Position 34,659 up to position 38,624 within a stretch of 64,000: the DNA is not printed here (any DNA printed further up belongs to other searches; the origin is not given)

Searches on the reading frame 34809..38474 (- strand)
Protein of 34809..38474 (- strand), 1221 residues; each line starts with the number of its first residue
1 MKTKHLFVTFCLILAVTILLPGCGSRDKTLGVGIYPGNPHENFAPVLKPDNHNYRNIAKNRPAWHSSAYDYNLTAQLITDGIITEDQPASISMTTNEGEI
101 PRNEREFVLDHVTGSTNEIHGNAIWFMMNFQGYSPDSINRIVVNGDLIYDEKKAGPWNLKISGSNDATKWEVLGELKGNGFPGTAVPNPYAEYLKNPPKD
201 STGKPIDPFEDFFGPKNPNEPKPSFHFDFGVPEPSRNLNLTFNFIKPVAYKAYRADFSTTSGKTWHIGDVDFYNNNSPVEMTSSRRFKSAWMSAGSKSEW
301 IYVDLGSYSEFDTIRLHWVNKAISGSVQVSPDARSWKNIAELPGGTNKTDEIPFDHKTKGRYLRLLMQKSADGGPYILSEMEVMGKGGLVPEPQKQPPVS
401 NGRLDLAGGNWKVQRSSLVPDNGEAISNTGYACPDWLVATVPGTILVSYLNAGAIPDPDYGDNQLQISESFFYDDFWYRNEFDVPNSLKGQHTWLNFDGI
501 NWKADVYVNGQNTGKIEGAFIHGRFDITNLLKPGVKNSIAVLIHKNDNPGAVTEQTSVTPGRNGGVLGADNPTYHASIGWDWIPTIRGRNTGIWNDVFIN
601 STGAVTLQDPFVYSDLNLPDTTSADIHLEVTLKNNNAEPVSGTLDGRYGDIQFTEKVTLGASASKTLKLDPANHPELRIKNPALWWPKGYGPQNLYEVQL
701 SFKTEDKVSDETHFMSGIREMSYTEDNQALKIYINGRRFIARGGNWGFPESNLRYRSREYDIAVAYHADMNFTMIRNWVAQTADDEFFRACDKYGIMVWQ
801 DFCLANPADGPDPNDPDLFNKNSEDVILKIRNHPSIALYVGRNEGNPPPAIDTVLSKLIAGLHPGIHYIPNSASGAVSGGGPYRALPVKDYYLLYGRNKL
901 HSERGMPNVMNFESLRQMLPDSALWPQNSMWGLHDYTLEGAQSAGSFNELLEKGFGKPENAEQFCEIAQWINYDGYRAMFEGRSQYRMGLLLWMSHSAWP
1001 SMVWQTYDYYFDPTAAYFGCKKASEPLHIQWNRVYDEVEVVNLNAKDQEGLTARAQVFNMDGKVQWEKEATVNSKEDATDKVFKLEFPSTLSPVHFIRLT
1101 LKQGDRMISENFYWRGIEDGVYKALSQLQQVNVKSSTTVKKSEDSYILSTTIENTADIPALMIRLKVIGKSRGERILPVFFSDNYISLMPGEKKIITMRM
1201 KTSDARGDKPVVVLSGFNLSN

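Call 20: search_protein_families(library=pfam, proteins=[window:34809-38474:-])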
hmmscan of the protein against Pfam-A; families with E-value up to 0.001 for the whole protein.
window:34809-38474:- (1221 aa): 9 families
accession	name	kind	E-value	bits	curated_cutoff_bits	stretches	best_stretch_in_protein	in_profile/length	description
PF22666.2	Glyco_hydro_2_N2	-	9e-31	107.6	27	1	429-594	10-166/167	Glycosyl hydrolase 2 galactose-binding domain-like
PF18368.7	Ig_GlcNase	-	1.5e-27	96.2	26.3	1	1111-1219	1-105/105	Exo-beta-D-glucosaminidase Ig-fold domain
PF00703.27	Glyco_hydro_2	-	1.1e-15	58.7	23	1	606-719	2-109/109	Glycosyl hydrolases family 2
PF00754.31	F5_F8_type_C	-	3.1e-14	53.6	28.2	1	289-378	24-123/127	F5/8 type C domain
PF22633.2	F5_F8_type_C_2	-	1.6e-12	48.3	27.8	1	288-365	9-91/91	NedA-like, galactose-binding domain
PF02837.24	Glyco_hydro_2_N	-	5.1e-11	43.2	28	1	476-555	67-145/169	Glycosyl hydrolases family 2, sugar binding domain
PF17786.7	Mannosidase_ig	-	1.1e-06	29.5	23.4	1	1038-1114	5-85/91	Mannosidase Ig/CBM-like domain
PF17753.7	Ig_mannosidase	-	4.8e-05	23.4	22.6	1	1131-1205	4-67/81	Ig-fold domain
PF21467.3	BetaGal_gal-bd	-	0.00028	21.4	27.3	0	477-515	3-39/62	Beta-galactosidase, galactose-binding domain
